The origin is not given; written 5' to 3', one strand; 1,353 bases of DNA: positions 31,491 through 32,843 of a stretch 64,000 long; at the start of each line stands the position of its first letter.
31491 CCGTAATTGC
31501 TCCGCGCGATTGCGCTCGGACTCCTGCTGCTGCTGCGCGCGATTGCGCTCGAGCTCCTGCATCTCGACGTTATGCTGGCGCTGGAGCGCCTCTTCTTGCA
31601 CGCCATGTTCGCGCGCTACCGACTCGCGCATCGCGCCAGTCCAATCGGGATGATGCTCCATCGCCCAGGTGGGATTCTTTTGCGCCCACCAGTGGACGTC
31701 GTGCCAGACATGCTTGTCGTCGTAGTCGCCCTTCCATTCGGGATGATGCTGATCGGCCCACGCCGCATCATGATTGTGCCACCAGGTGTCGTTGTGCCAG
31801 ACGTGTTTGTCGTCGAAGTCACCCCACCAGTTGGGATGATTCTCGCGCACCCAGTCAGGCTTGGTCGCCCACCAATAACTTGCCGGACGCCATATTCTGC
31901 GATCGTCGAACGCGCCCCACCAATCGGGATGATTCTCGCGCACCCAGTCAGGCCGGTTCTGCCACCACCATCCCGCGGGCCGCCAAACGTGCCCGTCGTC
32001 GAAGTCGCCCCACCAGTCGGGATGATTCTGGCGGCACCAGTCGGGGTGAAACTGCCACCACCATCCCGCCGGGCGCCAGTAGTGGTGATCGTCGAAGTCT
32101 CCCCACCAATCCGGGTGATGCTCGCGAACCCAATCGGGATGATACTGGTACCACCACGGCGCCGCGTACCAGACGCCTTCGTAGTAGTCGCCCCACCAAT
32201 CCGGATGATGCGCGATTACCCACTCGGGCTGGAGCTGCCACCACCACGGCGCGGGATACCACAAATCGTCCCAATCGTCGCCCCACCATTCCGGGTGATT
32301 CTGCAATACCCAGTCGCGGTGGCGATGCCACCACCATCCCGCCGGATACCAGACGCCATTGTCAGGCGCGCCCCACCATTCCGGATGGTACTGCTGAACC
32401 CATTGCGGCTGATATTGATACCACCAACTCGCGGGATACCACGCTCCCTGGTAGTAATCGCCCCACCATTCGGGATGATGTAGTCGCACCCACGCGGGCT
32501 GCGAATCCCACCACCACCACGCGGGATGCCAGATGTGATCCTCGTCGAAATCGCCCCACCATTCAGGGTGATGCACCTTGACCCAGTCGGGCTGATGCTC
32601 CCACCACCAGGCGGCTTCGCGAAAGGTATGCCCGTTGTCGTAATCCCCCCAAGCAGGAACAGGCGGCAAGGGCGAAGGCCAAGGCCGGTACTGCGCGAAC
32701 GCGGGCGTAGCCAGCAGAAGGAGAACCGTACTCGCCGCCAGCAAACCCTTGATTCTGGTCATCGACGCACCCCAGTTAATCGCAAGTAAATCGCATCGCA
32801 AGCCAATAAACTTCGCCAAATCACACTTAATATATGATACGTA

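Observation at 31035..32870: Secreted tryptophan-rich protein with ~11 tandem 30-residue repeats and a Gly/His tail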

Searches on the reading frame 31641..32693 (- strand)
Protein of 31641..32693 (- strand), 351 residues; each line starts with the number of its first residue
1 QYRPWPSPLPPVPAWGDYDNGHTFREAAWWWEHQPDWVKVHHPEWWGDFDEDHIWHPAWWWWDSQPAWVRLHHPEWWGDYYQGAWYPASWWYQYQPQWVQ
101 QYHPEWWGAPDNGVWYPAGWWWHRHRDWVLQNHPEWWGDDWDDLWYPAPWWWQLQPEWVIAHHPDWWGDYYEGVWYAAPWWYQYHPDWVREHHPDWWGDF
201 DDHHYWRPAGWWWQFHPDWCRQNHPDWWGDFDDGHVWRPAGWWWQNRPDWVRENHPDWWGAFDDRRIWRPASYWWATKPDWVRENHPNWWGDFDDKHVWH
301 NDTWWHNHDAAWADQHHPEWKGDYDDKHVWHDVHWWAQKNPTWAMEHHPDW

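Call 24: find_homologous_proteins(query=A2, max_evalue=0.001)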
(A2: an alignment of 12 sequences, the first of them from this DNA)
Query A2 (12 sequences) (351 aa, profile of the alignment): 76 proteins with E <= 0.001 among 3245 candidates.
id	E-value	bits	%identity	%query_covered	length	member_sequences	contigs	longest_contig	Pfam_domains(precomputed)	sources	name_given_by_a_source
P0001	8.8e-100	352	56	78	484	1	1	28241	-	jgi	jgi:hypothetical protein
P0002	2.1e-73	265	62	49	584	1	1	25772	PF01424.29,PF13083.14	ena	-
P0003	2.7e-59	219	47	65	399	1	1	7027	-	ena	-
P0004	1.5e-54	203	55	56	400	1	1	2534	-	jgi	jgi:hypothetical protein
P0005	1.1e-52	197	63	31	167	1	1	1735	-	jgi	jgi:hypothetical protein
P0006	1.3e-52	197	47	45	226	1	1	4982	-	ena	-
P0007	2.0e-50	190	89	36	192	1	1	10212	-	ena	-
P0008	6.1e-50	188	58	39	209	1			-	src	-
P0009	7.6e-49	185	65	32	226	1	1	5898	-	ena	-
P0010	4.8e-45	172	67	32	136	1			-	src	-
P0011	9.4e-45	171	81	26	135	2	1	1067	-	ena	-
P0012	1.5e-42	164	63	30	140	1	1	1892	-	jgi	-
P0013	3.3e-42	163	59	30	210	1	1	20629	-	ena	-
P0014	1.2e-40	158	71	32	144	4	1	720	-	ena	-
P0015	3.2e-37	146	64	30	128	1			-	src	-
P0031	2.6e-22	97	66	14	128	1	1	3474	-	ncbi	-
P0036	5.5e-17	80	46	25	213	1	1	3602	-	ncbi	-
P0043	7.4e-12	63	46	27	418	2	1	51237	-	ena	-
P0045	4.5e-11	60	39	18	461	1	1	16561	-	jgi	jgi:hypothetical protein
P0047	3.4e-10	58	37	26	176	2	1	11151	-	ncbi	ncbi:MAG: hypothetical protein ABSD30_18420, partial [Candidatus Binatus sp.]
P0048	4.6e-10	57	49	18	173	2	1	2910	-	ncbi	-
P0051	1.9e-8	52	32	28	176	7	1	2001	-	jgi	-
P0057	7.1e-8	50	35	28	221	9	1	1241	-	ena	-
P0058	9.0e-8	50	39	24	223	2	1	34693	-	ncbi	-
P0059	1.4e-7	49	33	28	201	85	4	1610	-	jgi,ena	-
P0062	1.3e-6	46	42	19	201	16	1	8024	-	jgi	jgi:hypothetical protein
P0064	2.8e-6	45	35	34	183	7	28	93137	-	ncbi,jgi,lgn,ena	ncbi:MAG: hypothetical protein ABSC63_10340 [Candidatus Binataceae bacterium]|jgi:hypothetical prote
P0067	5.1e-6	44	50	17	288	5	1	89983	-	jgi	jgi:hypothetical protein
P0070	1.2e-4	39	47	19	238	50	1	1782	-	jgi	jgi:hypothetical protein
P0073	1.4e-4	39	47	19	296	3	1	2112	PF25591.2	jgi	jgi:hypothetical protein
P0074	1.9e-4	39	47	19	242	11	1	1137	-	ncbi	-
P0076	6.4e-4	37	27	35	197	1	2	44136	-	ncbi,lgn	ncbi:MAG: hypothetical protein ACREQI_10790 [Candidatus Binataceae bacterium]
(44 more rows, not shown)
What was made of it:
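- Tried and rejected: I repeated it with a module-domain profile and got 76 hits (call 24).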

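Call 26: search_protein_families(library=pfam, proteins=[P0073, P0067, P0064, P0059, P0043, P0057, P0051, P0076, P0047, P0045], max_evalue=1)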
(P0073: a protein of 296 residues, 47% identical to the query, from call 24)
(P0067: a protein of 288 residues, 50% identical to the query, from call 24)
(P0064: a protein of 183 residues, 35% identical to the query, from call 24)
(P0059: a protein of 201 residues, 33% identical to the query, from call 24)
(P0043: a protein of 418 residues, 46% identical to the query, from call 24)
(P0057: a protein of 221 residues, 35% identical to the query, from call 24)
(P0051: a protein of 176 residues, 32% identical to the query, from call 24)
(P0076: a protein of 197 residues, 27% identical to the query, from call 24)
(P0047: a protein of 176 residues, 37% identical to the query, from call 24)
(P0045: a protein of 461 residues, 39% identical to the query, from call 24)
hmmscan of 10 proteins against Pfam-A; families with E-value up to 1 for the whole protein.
P0073 (296 aa): 4 families
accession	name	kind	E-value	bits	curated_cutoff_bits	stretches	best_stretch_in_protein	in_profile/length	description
PF25591.1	LRV_2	-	7.2e-07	29.5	27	2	121-139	23-41/61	Leucine Rich Repeat Variant domain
PF09280.16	XPC-binding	-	0.12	12.5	26.4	0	101-135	12-48/57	XPC-binding domain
PF23195.1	UBQLN1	-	0.17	12.1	27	0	104-134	12-40/70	Ubiquilin-1-like domain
PF13586.12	DDE_Tnp_1_2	-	0.4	11.6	29.2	1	199-226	1-28/86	Transposase DDE domain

P0067 (288 aa): 4 families
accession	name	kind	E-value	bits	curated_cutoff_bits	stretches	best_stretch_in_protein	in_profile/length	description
PF18882.5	DUF5647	-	0.005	17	27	1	89-117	10-38/79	Family of unknown function (DUF5647)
PF25591.1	LRV_2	-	0.014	15.8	27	0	121-135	23-37/61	Leucine Rich Repeat Variant domain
PF23195.1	UBQLN1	-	0.06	13.5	27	0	104-135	12-41/70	Ubiquilin-1-like domain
PF23713.2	WH_Egal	-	0.098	13.6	27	0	123-135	43-56/69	Egalitarian winged helix domain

P0064 (183 aa): 0 families

P0059 (201 aa): 0 families

P0043 (418 aa): 0 families

P0057 (221 aa): 2 families
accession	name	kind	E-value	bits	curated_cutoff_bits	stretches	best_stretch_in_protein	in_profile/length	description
PF25591.1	LRV_2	-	0.064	13.7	27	0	69-91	17-39/61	Leucine Rich Repeat Variant domain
PF23195.1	UBQLN1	-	0.26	11.5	27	1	50-79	14-41/70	Ubiquilin-1-like domain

P0051 (176 aa): 2 families
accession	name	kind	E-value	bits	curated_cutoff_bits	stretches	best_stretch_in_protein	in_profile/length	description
PF16525.10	MHB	-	0.011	16.3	27.4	0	34-61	34-61/77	Haemophore, haem-binding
PF01713.27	Smr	-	0.54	10.9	25.7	1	74-98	45-69/77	Smr domain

P0076 (197 aa): 0 families

P0047 (176 aa): 0 families

P0045 (461 aa): 1 family
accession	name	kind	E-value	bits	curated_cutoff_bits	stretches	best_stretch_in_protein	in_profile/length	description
PF03946.19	Ribosomal_L11_N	-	0.12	12.6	32.9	0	197-215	17-35/58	Ribosomal protein L11, N-terminal domain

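Call 42: find_encoding_contigs(protein=P0064, flank=6000, max_places=6)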
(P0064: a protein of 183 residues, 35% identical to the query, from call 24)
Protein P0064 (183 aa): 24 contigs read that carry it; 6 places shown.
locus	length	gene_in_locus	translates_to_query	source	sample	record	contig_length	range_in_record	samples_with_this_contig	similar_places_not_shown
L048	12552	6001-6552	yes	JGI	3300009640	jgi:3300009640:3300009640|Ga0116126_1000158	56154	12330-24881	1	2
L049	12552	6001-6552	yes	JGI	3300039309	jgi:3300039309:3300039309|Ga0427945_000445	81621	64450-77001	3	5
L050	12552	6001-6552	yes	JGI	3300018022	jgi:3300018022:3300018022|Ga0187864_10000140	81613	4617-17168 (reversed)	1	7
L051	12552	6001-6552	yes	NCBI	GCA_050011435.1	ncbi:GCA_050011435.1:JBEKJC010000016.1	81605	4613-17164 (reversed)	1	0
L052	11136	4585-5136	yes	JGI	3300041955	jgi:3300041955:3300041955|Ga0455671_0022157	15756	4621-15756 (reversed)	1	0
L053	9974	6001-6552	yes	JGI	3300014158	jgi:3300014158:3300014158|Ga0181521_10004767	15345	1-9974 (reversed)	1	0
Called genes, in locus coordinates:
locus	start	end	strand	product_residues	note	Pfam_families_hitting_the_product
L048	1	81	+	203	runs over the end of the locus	PF07040:DUF1326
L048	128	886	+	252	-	PF09948:PpoB2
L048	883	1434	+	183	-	PF04343:DUF488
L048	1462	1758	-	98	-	-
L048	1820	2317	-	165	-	PF01230:HIT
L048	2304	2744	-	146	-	PF00383:dCMP_cyt_deam_1, PF14437:MafB19-deam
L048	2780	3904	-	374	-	PF02163:Peptidase_M50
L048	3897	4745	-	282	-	PF01887:SAM_HAT_N, PF20257:SAM_HAT_C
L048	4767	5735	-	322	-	-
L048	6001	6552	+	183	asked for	-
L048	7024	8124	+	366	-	PF12167:Arm-DNA-bind_2, PF00589:Phage_integrase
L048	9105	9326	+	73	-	-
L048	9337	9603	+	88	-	-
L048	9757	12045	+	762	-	PF12965:DUF3854, PF19263:DUF5906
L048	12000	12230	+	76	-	-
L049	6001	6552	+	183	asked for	-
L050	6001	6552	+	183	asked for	-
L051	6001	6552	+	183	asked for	-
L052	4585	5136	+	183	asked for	-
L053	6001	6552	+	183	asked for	-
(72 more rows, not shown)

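Call 75: list_cluster_members(proteins=[P0059, P0070, P0074, P0058, P0036, P0048, P0031, P0062, P0043, P0045])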
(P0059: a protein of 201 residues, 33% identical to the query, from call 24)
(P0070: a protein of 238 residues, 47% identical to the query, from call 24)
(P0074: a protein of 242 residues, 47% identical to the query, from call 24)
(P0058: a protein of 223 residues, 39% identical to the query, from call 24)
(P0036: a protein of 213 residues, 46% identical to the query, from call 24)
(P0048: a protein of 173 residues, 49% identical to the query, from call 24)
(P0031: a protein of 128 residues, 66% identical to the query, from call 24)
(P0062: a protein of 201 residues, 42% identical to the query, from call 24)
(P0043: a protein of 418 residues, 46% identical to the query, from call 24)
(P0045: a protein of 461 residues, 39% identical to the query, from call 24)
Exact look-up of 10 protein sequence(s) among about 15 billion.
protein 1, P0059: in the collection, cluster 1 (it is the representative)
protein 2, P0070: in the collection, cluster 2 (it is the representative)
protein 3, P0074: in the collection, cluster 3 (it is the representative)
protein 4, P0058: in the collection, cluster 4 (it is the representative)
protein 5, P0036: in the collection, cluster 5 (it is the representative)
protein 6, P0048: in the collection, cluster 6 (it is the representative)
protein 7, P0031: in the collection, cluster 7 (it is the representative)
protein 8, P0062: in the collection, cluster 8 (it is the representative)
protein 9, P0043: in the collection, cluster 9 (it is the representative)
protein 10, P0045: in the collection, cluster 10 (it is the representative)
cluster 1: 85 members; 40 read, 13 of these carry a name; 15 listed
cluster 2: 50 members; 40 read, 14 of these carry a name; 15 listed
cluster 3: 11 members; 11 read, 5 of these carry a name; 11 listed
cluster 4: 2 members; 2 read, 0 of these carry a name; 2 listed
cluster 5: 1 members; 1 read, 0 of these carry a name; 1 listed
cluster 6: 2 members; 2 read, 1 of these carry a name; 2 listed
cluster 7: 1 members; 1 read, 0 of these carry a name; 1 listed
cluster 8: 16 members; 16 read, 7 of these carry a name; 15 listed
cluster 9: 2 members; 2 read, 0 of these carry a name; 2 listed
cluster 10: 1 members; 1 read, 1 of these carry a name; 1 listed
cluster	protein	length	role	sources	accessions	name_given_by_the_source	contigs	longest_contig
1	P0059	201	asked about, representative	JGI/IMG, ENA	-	-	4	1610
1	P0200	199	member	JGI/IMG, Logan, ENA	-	hypothetical protein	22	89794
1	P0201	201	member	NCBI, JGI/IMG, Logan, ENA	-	hypothetical protein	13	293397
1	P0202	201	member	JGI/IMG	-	hypothetical protein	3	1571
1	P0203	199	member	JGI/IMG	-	hypothetical protein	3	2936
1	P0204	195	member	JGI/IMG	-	hypothetical protein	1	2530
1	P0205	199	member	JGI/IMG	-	hypothetical protein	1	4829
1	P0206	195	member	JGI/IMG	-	hypothetical protein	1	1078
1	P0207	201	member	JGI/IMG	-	hypothetical protein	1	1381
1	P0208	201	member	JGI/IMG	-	hypothetical protein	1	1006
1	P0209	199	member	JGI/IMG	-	hypothetical protein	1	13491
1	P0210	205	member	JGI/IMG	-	hypothetical protein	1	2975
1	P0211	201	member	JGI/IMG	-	hypothetical protein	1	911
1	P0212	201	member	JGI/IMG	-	hypothetical protein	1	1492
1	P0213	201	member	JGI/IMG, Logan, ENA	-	-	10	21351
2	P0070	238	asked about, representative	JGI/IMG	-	hypothetical protein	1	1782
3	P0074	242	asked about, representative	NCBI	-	-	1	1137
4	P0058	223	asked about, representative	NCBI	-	-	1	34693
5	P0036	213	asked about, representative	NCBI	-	-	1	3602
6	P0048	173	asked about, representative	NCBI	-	-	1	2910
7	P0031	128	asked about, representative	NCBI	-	-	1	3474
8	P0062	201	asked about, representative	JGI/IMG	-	hypothetical protein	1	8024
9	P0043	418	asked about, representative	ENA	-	-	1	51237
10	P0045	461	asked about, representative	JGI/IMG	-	hypothetical protein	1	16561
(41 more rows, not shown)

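Call 76: find_encoding_contigs(protein=P0201, flank=5000, max_places=5)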
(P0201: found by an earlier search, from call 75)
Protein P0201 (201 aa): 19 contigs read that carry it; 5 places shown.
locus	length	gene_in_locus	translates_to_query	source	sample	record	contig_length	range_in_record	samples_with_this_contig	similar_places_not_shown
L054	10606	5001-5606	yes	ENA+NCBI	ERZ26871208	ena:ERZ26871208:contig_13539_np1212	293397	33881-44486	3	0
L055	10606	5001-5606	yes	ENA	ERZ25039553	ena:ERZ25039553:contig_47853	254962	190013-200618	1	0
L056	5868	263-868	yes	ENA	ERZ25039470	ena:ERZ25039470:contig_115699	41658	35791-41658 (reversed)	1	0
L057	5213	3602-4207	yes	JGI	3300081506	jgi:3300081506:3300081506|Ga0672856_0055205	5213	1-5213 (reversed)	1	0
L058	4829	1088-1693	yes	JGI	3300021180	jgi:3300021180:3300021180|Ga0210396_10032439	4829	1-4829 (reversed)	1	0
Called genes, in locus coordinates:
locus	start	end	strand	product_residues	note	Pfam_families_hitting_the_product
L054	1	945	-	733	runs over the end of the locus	PF22019:GlgB_N, PF02922:CBM_48, PF00128:Alpha-amylase, PF02806:Alpha-amylase_C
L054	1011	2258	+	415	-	PF00753:Lactamase_B, PF14863:Alkyl_sulf_dimr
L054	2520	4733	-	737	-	PF00270:DEAD (weak), PF04851:ResIII, PF17757:UvrB_inter, PF27431:UvrB_3rd, PF00271:Helicase_C, PF12344:UvrB, PF02151:UVR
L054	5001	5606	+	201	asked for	-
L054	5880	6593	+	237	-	-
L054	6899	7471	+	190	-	-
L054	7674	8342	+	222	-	-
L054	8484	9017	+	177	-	-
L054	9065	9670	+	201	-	PF02245:Pur_DNA_glyco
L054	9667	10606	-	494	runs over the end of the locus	-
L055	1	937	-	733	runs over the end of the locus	PF22019:GlgB_N, PF02922:CBM_48, PF00128:Alpha-amylase, PF02806:Alpha-amylase_C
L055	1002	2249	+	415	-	PF00753:Lactamase_B, PF14863:Alkyl_sulf_dimr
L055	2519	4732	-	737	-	PF00270:DEAD (weak), PF04851:ResIII, PF17757:UvrB_inter, PF27431:UvrB_3rd, PF00271:Helicase_C, PF12344:UvrB, PF02151:UVR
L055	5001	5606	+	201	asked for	-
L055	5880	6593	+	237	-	-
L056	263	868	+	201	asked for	-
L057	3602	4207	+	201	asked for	-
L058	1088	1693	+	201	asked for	-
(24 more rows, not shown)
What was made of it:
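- One small relative lies beside an ArsR-type regulator and ars genes in two contigs (call 76).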

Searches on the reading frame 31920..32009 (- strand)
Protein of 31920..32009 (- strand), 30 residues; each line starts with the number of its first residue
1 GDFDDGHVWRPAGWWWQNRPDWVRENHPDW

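Call 54: search_protein_representatives(alignment_id=A5)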
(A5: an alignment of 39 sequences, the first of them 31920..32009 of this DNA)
Query: 39 sequences, 30 profile positions. Proteins with E-value up to 0.001 (for the whole library): 192; up to 1e-10: 67; up to 1e-30: 5. The best 150 are listed.
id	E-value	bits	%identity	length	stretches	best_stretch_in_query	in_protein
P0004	4.7e-56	202.5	-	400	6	1-30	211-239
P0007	7.9e-40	150.6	-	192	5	1-30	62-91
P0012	5.3e-35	135.1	-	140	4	1-30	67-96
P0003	2.6e-34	132.9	-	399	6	1-30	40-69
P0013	1.2e-32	127.6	-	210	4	1-30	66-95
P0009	2.7e-30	120.1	-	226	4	1-30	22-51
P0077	6.5e-26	106.1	-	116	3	1-30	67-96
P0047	2.4e-25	104.3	-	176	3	1-30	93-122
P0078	1.9e-24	101.4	-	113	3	1-30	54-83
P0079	1.9e-22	95.0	-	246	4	1-30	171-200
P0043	1.3e-20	89.1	-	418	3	1-30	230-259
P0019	2.3e-20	88.4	-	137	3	1-30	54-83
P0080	2.6e-20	88.2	-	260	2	1-30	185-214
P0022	7.3e-20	86.7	-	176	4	1-30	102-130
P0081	4.1e-19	84.3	-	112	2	1-30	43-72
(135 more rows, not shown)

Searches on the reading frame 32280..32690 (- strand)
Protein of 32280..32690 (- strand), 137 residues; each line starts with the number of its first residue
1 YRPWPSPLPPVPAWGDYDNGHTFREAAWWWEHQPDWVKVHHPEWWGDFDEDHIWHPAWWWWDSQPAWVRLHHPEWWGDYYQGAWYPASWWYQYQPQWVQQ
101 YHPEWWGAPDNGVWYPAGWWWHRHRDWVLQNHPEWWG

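Call 69: predict_structure(alignment_id=A7)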
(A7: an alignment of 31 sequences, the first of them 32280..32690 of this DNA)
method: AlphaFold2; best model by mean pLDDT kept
length: 137 residues; sequences in the alignment: 31
mean_pLDDT: 89.0   pTM: 0.77
mean pLDDT of the five models: 89.0, 86.7, 83.2, 81.6, 80.7
residues with pLDDT >= 90: 79; 70-90: 55; 50-70: 3; < 50: 0
segments of 3 or more residues with pLDDT < 50: none
pLDDT, mean of each block of 10 residues (from residue 1): 75 88 94 90 90 93 93 90 89 90 91 88 92 82
secondary structure, 60 per line:
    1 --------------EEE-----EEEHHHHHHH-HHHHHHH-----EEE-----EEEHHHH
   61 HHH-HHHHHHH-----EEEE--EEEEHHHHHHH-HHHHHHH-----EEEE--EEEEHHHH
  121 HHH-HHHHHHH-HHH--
elements in order: E15-17 E23-25 H26-32 H34-40 E46-48 E54-56 H57-63 H65-71 E77-80 E83-86 H87-93 H95-101 E107-110 E113-116 H117-123 H125-131
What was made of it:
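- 32649..32693 (-): Pro-rich N-terminal cap, aa 24-38 (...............). Modelled as coil with pLDDT about 75-88 (call 69).
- Closest known: Choline-binding / clostridial cell-wall-binding repeats. Different: The predicted unit here has two helices after the hairpin (call 69).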

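Call 73: fold_search(model_id=the predicted structure, library=pdb)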
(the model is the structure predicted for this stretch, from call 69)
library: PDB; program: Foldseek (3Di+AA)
matches with E <= 10: 15; with E <= 0.001: 0
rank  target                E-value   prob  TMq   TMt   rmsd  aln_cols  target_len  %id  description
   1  9bkr                  3.1e+00  0.06  0.14  0.21   8.9        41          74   15  Crystal structure of the Human TRIP12 WWE domain (isoform 2) in complex with ATP (released 2024-07-31)
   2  7lmx_C                4.9e+00  0.04  0.12  0.21  11.0        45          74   20  A HIGHLY SPECIFIC INHIBITOR OF INTEGRIN ALPHA-V BETA-6 WITH A DISULFIDE (released 2022-08-10)
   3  8qfc_B                5.2e+00  0.02  0.20  0.06  18.0       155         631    8  UFL1 E3 ligase bound 60S ribosome (released 2024-02-21)
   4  3thx_A                6.3e+00  0.01  0.17  0.06  11.9       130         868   12  Human MutSbeta complexed with an IDL of 3 bases (Loop3) and ADP (released 2011-12-21)
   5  5f1r_A                6.7e+00  0.02  0.13  0.08  10.8        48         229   14  The Transcriptional Regulator PrfA from Listeria Monocytogenes in complex with a ring-fused 2-pyridone (C10) (released 2016-03-16)
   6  6a6w_A                7.6e+00  0.02  0.13  0.14   9.3        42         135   14  Crystal structure of fission yeast inner membrane protein Bqt4 in complex with Sad1 (released 2018-11-14)
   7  4zou                  8.1e+00  0.04  0.16  0.18   7.3        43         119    7  Crystal structure of the BTB domain of SLX4 (released 2016-05-04)
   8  2bgc_A                8.1e+00  0.02  0.14  0.09  10.5        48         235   14  PrfA-G145S, a constitutive active mutant of the Transcriptional Regulator In L.monocytogenes (released 2005-04-14)
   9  5hvq_C                8.6e+00  0.03  0.14  0.09   9.5        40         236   15  Alternative model of the MAGE-G1 NSE-1 complex (released 2016-10-26)
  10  7dg2_A                9.2e+00  0.02  0.13  0.09   9.4        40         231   15  Nse1-Nse3-Nse4 complex (released 2021-05-26)
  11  9bks                  9.2e+00  0.02  0.12  0.20   8.5        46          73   13  Crystal structure of the Human TRIP12 WWE domain (isoform 2) in complex with ADP (released 2024-07-31)
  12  9mqx_E                9.2e+00  0.01  0.16  0.15   9.6        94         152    7  Electron-bifurcating Tungstopyranopterin-containing aldehyde oxidoreductase with NADH (released 2025-07-16)
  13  4uyi                  9.8e+00  0.03  0.16  0.17   7.7        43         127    7  Crystal structure of the BTB domain of human SLX4 (BTBD12) (released 2014-10-01)
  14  2zqk_D                9.8e+00  0.02  0.11  0.22   7.3        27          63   11  Crystal structure of intimin-Tir68 complex (released 2009-08-18)
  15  6euz_A                9.8e+00  0.02  0.13  0.08  10.9        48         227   14  The Transcriptional Regulator PrfA from Listeria Monocytogenes in complex with a ring-fused 2-pyridone (MK37) (released 2018-05-02)
